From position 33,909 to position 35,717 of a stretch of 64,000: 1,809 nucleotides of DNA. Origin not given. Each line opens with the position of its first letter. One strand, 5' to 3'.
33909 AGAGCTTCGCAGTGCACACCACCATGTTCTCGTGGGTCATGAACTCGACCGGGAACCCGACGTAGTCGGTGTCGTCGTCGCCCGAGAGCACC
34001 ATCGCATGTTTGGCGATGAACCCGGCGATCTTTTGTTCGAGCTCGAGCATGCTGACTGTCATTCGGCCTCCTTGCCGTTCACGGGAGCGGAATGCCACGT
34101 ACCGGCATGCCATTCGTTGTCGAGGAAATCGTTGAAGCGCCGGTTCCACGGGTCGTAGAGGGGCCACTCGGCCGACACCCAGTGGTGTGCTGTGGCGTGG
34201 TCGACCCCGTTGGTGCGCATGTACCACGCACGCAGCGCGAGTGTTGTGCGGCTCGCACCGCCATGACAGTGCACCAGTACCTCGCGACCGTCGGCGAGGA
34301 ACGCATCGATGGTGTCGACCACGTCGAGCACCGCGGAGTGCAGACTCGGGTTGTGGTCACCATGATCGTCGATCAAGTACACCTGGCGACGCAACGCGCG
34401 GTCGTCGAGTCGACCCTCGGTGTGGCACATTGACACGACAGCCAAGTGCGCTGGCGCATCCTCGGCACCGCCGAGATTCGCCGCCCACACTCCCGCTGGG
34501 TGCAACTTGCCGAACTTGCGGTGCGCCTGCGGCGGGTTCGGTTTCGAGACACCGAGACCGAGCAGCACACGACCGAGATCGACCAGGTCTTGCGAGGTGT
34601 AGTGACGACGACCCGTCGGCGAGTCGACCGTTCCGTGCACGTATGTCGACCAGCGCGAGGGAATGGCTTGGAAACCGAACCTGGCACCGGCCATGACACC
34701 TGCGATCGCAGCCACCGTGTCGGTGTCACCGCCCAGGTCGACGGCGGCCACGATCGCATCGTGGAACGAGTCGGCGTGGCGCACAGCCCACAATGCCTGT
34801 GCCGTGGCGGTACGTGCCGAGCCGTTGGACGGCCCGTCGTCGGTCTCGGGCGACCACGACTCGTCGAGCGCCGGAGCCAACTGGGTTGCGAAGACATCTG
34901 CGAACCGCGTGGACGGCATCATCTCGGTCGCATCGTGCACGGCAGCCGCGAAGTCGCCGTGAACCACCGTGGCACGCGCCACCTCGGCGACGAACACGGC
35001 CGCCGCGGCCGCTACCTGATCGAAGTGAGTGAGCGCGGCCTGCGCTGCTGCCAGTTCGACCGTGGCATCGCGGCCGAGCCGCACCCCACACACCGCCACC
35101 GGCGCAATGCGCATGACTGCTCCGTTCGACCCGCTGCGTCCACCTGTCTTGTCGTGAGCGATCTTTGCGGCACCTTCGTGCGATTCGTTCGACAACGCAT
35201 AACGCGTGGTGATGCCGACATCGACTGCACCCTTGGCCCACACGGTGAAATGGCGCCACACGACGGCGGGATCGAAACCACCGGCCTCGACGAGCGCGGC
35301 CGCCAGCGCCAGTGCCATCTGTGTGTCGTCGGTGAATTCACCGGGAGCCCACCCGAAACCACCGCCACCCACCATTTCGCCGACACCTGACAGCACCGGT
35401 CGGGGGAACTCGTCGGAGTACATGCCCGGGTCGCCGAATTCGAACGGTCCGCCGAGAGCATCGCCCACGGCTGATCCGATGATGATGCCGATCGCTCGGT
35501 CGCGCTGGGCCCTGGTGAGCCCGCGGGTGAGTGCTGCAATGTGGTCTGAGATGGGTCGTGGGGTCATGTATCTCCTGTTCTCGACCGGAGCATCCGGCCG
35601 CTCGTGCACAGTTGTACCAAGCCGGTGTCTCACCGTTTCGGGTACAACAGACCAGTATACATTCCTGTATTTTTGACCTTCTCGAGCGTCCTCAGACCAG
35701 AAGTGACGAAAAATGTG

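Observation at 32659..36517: Candidate undescribed ADP-ribose module: NrtR-like Nudix regulator divergent from an ARH-phosphatase fusion coupled to a YbjN/AAA+ ATPase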

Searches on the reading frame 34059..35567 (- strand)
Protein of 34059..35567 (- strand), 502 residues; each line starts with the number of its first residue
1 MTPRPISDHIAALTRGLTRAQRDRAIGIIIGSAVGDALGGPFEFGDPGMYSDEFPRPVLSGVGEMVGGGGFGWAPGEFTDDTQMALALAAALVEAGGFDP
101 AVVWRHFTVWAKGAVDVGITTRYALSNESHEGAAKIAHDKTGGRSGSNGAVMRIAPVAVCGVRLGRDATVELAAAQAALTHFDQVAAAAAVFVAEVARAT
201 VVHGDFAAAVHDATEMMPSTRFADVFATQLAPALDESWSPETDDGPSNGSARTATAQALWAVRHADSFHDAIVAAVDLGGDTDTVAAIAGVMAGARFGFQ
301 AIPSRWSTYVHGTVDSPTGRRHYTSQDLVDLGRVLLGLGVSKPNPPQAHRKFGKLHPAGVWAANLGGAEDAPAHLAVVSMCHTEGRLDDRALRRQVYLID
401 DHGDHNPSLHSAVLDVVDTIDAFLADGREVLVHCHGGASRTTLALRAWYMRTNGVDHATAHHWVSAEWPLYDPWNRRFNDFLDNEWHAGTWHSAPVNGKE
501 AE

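Call 3: search_protein_families(library=pfam, proteins=[window:34059-35567:-], max_evalue=0.01)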
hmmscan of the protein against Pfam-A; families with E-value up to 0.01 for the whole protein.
window:34059-35567:- (502 aa): 3 families
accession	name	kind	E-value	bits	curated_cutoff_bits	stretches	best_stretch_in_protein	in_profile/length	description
PF03747.19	ADP_ribosyl_GH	-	2.3e-60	205.1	26.2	1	27-305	1-287/287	ADP-ribosylglycohydrolase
PF00782.25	DSPc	-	6.8e-08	32.8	33.5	1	401-464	49-110/133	Dual specificity phosphatase, catalytic domain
PF22785.1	Tc-R-P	-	4.4e-05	24.4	27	1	407-452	60-104/106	Polymorphic toxin system, DSP-PTPase phosphatase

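Call 4: search_protein_families(library=ncbifam, proteins=[window:34059-35567:-], max_evalue=0.01)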
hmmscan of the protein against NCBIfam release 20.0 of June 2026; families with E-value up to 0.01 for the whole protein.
window:34059-35567:- (502 aa): 2 families
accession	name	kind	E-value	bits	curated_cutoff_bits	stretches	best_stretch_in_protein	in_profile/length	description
TIGR02662.1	dinitro_DRAG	equivalog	4.9e-39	134.3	337.05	1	22-310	2-267/287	ADP-ribosyl-[dinitrogen reductase] hydrolase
NF041672.1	ADPriboarghdlase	equivalog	1.3e-38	132.7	490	1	19-309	64-341/361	ADP-ribosylarginine hydrolase Tri1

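Call 5: find_encoding_contigs(protein=window:34059-35567:-, flank=10000, max_places=6)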
Protein window:34059-35567:- (502 aa): 2 contigs read that carry it; 2 places shown.
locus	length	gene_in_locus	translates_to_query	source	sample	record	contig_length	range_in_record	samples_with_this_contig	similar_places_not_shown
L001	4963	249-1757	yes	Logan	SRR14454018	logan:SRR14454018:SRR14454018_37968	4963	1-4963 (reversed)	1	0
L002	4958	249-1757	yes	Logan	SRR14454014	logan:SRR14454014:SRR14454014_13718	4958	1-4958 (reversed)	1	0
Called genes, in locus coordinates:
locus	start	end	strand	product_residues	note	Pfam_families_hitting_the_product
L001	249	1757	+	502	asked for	PF03747:ADP_ribosyl_GH, PF00782:DSPc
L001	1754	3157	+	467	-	PF13401:AAA_22 (faint), PF00004:AAA, PF17866:AAA_lid_6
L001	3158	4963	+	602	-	?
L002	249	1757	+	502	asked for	PF03747:ADP_ribosyl_GH, PF00782:DSPc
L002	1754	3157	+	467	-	PF13401:AAA_22 (faint), PF00004:AAA, PF17866:AAA_lid_6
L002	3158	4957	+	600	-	?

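Call 6: search_protein_families(library=padloc, proteins=[window:34059-35567:-], max_evalue=0.01)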
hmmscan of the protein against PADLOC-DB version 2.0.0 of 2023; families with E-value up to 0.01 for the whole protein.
window:34059-35567:- (502 aa): 0 families

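Call 7: find_homologous_proteins(query=window:34059-35567:-, max_evalue=1e-10)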
Query window:34059-35567:- (502 aa): 2607 proteins with E <= 1e-10 among 8000 candidates; the best 120 are listed.
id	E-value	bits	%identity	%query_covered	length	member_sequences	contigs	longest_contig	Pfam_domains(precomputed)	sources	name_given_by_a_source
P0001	0.0e+0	1139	100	100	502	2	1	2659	PF03747.20,PF00782.26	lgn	-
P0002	3.7e-247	839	76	99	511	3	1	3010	PF03747.20,PF00782.26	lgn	-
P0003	1.1e-245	834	75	100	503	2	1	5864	PF03747.20,PF22785.2,PF00782.26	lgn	-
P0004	3.9e-245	833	76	100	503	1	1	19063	PF03747.20,PF00782.26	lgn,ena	-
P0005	9.4e-245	831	75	100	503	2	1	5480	PF03747.20,PF22785.2,PF00782.26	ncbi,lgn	-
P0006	9.3e-241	818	74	100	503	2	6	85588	PF03747.20,PF00782.26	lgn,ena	-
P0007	2.3e-236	804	74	100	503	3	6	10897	PF03747.20,PF00782.26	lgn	-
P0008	1.4e-229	781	74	98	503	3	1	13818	PF03747.20,PF00782.26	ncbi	ncbi:MAG: ADP-ribosylglycohydrolase family protein [Ilumatobacteraceae bacterium]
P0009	1.6e-227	775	73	98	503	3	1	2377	PF03747.20,PF00782.26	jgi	jgi:ADP-ribosyl-[dinitrogen reductase] hydrolase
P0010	2.4e-188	645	63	95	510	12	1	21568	PF03747.20,PF22785.2,PF00782.26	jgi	-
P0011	1.4e-184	633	62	98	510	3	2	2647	PF03747.20,PF22785.2,PF00782.26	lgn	-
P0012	1.1e-182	627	61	96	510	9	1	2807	PF03747.20,PF22785.2,PF00782.26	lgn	-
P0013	2.3e-172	593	58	98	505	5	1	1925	PF03747.20,PF22785.2,PF00782.26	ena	-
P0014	1.7e-170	586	56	96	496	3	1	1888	PF03747.20,PF00782.26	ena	-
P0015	3.9e-168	579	56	94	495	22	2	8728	PF03747.20,PF22785.2,PF00782.26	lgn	-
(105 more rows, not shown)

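Call 9: find_related_loci(query=A1, collection=genome_contigs, flank=10000)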
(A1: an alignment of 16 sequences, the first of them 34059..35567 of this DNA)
Query A1 (502 aa) in genome_contigs; peptide patterns used: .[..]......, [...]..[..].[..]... (x = any residue, [..] = any of these).
599 stretches matched a pattern (row limit reached: there are more); 551 encode a relative of the query (tblastn E <= 1e-3); the best 80 are kept; 80 distinct loci.
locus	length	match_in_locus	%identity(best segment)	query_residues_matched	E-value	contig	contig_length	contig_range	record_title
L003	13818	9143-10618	74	1-491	0e+0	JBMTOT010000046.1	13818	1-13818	MAG: Ilumatobacteraceae bacterium isolate Tbon_V5_S24_100percent_par_Tbon_V5_S24_metabat.61 NODE_2749_length_13818_cov_5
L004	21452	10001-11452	54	1-486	3e-150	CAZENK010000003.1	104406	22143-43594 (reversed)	MAG TPA_asm: uncultured Bifidobacterium sp. isolate SRP318679_co1_19 genome assembly, contig: NODE_239_length_104406_cov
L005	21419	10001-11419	55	15-486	2e-147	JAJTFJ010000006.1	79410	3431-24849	MAG: Ilumatobacteraceae bacterium isolate 49618_E24 Sample_49618_scaffold_256, whole genome shotgun sequence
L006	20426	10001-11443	54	8-486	2e-146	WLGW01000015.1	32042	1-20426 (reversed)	MAG: Actinomycetota bacterium isolate UFOp-RE-27jun17-67 RE-27jun17-67-c15, whole genome shotgun sequence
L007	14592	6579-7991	56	17-486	3e-146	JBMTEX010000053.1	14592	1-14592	MAG: Ilumatobacteraceae bacterium isolate LKB_V2_S15_100percent_par_LKB_V2_S15_metabat.119 NODE_2697_length_14592_cov_5.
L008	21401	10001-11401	48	15-488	3e-137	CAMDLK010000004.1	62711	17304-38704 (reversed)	MAG: Bifidobacterium breve isolate MsE-01oct19-87 genome assembly, contig: MsE-01oct19-C351, whole genome shotgun sequen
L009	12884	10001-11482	50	5-493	9e-137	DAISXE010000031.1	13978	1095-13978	MAG TPA_asm: Ilumatobacteraceae bacterium isolate CTOTU6303 NODE_1699_length_13978_cov_9.812971, whole genome shotgun se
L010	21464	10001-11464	53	5-486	3e-135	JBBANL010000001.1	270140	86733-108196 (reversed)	MAG: Ilumatobacteraceae bacterium isolate EUL_114 ctg1-EUL_114, whole genome shotgun sequence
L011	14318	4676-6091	53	17-486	2e-133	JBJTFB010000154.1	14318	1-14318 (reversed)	MAG: Acidimicrobiales bacterium isolate samp_4320_semibin_195 samp_4320_800375, whole genome shotgun sequence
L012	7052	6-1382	49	25-486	3e-130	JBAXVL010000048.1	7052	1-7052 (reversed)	MAG: Actinomycetota bacterium isolate ELA686 MAG686_48, whole genome shotgun sequence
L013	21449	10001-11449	51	2-488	2e-123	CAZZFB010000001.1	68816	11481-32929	MAG TPA_asm: uncultured Bifidobacterium sp. isolate SRP193358_co1_799 genome assembly, contig: NODE_599_length_68816_cov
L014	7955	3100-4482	46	22-486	5e-123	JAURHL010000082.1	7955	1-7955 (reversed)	MAG: Acidimicrobiales bacterium isolate SFB_649D_50_51 NODE_82_length_7955_cov_2.773547, whole genome shotgun sequence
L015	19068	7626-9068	54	8-486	3e-151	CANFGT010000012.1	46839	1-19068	MAG: Acidimicrobiaceae bacterium isolate Jr-14may18-92 genome assembly, contig: Jr-14may18-C1210, whole genome shotgun s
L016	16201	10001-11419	48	17-486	1e-114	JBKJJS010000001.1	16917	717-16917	MAG: Ilumatobacteraceae bacterium isolate ant_bin.212 k117_720751, whole genome shotgun sequence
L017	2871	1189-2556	47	24-486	2e-118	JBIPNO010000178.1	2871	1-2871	MAG: Haloferula sp. isolate ME2018-06-14_3300042564_group8_bin200 Rohwer_bin2702_scaffold_70539_c1, whole genome shotgun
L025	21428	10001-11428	46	5-486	7e-103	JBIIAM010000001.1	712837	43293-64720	MAG: Acidimicrobiales bacterium isolate ME2000-05-11D8pf_3300042483_group1_bin89 Rohwer_bin114_scaffold_1_c1, whole geno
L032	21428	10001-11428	40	3-482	5e-89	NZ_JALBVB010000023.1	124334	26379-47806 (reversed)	Kineococcus sp. TRM81007 596, whole genome shotgun sequence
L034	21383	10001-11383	42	13-484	1e-88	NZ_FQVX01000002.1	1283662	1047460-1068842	Geodermatophilus nigrescens strain DSM 45408, whole genome shotgun sequence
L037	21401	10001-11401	43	5-482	5e-88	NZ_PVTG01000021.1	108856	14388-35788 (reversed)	Geodermatophilus tzadiensis strain DSM 45416 Ga0056088_121, whole genome shotgun sequence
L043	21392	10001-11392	41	9-484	1e-82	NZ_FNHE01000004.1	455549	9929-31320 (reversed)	Geodermatophilus siccatus strain DSM 45419, whole genome shotgun sequence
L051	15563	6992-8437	44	1-487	1e-118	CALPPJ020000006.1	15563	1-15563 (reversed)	MAG: Bifidobacterium breve isolate HRS-ES8-bin-26 genome assembly, contig: HRS-ES8-C1128, whole genome shotgun sequence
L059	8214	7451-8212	47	42-303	2e-57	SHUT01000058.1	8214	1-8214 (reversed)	MAG: Ilumatobacteraceae bacterium isolate Baikal-deep-G17 BACOMB-C41496, whole genome shotgun sequence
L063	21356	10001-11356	42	24-484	2e-78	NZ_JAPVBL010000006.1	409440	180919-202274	Modestobacter sp. VKM Ac-2982 n6, whole genome shotgun sequence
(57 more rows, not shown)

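Call 53: search_protein_families(library=pfam, proteins=[L032:8925-9557:+, L032:11488-12822:-, L043:9344-9979:+, L043:11445-12209:+, L037:9163-10023:+, L037:8433-9107:-, L063:8772-9902:-, L034:9362-9799:-, L025:12158-12901:+, L025:11166-12161:+], max_evalue=0.01)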
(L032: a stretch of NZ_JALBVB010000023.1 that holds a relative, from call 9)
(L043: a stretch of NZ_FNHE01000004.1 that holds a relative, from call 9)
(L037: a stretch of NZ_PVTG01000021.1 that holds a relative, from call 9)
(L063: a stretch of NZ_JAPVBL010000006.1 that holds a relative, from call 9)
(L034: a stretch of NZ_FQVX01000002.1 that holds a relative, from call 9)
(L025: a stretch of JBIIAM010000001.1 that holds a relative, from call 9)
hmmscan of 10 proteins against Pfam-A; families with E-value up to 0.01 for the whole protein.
L032:8925-9557:+ (210 aa): 6 families
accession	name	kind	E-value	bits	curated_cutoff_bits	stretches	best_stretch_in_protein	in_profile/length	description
PF01909.29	NTP_transf_2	-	2.6e-08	34.6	21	1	112-143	14-45/93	Nucleotidyltransferase domain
PF18765.7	Polbeta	-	8.9e-06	26.2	26.9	1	112-174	12-72/93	Polymerase beta, Nucleotidyltransferase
PF03445.19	DUF294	-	0.00044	20.6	21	1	96-147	32-83/138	Putative nucleotidyltransferase DUF294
PF22600.2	MTPAP-like_central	-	0.0014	19.2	27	1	89-145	19-72/139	Poly(A) RNA polymerase, mitochondrial-like, central palm domain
PF03965.22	Penicillinase_R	-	0.0023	18.7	22.6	1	17-71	7-63/115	Penicillinase repressor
PF24033.1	DUF7342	-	0.0034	17.8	31.6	1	42-103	30-90/150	Family of unknown function (DUF7342)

L032:11488-12822:- (444 aa): 0 families

L043:9344-9979:+ (211 aa): 1 family
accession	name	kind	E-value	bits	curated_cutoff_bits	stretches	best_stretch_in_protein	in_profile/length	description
PF09997.14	DUF2238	-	0.00045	20.5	26.4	1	89-173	58-131/140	Predicted membrane protein (DUF2238)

L043:11445-12209:+ (254 aa): 1 family
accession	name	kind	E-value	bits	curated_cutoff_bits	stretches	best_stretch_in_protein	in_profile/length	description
PF13328.12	HD_4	-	6.1e-18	65.5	27.2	1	55-189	1-141/156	HD domain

L037:9163-10023:+ (286 aa): 1 family
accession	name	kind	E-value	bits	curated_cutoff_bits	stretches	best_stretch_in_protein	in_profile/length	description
PF20208.3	ARPP-1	-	7.2e-59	200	27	1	11-281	2-296/297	ARG and Rhodanese-Phosphatase-superfamily-associated Protein domain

L037:8433-9107:- (224 aa): 2 families
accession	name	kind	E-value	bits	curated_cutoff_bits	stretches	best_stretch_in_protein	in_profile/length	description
PF21906.2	NrtR_WHD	-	1e-13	51.6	27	1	165-220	3-60/61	NrtR DNA-binding winged helix domain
PF00293.34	NUDIX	-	8.7e-09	35.9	21.1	1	24-121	6-98/134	NUDIX domain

L063:8772-9902:- (376 aa): 2 families
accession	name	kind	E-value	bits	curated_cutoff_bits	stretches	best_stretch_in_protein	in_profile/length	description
PF00293.34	NUDIX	-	8.8e-09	35.9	21.1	1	24-131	5-120/134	NUDIX domain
PF21906.2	NrtR_WHD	-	0.0001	22.8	27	1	157-224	3-60/61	NrtR DNA-binding winged helix domain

L034:9362-9799:- (145 aa): 0 families

L025:12158-12901:+ (247 aa): 0 families

L025:11166-12161:+ (331 aa): 3 families
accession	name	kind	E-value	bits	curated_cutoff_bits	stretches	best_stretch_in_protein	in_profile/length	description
PF04542.20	Sigma70_r2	-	0.00012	22.3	24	1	156-221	2-69/71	Sigma-70 region 2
PF07638.17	Sigma70_ECF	-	0.0015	18.9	21.1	1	277-325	132-180/185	ECF sigma factor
PF08281.18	Sigma70_r4_2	-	0.0041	17.2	25.7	1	273-321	3-51/54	Sigma-70, region 4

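Call 60: search_solved_structures(query=window:34059-35567:-, max_evalue=0.01, show_alignments=2)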
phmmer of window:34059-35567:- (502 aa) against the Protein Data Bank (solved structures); distinct sequences matched with E-value up to 0.01: 25.
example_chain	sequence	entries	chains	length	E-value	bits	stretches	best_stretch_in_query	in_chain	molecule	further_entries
2woc_A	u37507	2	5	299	8e-31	110.6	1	21-314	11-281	ADP-RIBOSYL-[DINITROGEN REDUCTASE] GLYCOHYDROLASE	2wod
2woe_A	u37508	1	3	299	3.2e-30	108.6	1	21-314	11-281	ADP-RIBOSYL-[DINITROGEN REDUCTASE] GLYCOHYDROLASE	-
6dre_A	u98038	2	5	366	5e-29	104.7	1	22-307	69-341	ADP-ribosyl-(Dinitrogen reductase) hydrolase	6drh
3g9d_A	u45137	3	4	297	1.1e-27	100.3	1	21-308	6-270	Dinitrogenase reductase activating glucohydrolase | Dinitrogenase reductase activacting glicohydrolase | ADP-ribosyl-(Dinitrogen reductase) hydrolase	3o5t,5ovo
2cwc_A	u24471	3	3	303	1.3e-26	96.7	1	17-311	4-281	ADP-ribosylglycohydrolase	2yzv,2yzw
8za7_A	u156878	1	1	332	1.4e-17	66.9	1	22-309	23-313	Lmo0067 protein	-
1t5j_A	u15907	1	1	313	2.8e-16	62.6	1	21-307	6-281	Hypothetical protein MJ1187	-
9rfd_A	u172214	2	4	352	7.4e-11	44.7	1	267-312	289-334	ADP-ribosylhydrolase ARH3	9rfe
2foz_A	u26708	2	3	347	7.8e-11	44.7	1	267-312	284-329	ADP-ribosylhydrolase like 2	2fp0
2g4k_A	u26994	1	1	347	9.1e-11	44.5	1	267-312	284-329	ADP-ribosylhydrolase 3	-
5zqy_A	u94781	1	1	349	9.6e-11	44.4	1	267-312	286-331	Poly(ADP-ribose) glycohydrolase ARH3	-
2qty_A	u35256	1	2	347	9.7e-11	44.4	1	267-313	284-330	Poly(ADP-ribose) glycohydrolase ARH3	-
6d36_C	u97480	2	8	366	2.4e-10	43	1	267-312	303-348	Poly(ADP-ribose) glycohydrolase ARH3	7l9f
7akr_AAA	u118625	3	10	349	3.5e-10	42.5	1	267-312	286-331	ADP-ribose glycohydrolase ARH3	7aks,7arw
6d3a_C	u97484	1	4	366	6.8e-10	41.6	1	267-312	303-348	Poly(ADP-ribose) glycohydrolase ARH3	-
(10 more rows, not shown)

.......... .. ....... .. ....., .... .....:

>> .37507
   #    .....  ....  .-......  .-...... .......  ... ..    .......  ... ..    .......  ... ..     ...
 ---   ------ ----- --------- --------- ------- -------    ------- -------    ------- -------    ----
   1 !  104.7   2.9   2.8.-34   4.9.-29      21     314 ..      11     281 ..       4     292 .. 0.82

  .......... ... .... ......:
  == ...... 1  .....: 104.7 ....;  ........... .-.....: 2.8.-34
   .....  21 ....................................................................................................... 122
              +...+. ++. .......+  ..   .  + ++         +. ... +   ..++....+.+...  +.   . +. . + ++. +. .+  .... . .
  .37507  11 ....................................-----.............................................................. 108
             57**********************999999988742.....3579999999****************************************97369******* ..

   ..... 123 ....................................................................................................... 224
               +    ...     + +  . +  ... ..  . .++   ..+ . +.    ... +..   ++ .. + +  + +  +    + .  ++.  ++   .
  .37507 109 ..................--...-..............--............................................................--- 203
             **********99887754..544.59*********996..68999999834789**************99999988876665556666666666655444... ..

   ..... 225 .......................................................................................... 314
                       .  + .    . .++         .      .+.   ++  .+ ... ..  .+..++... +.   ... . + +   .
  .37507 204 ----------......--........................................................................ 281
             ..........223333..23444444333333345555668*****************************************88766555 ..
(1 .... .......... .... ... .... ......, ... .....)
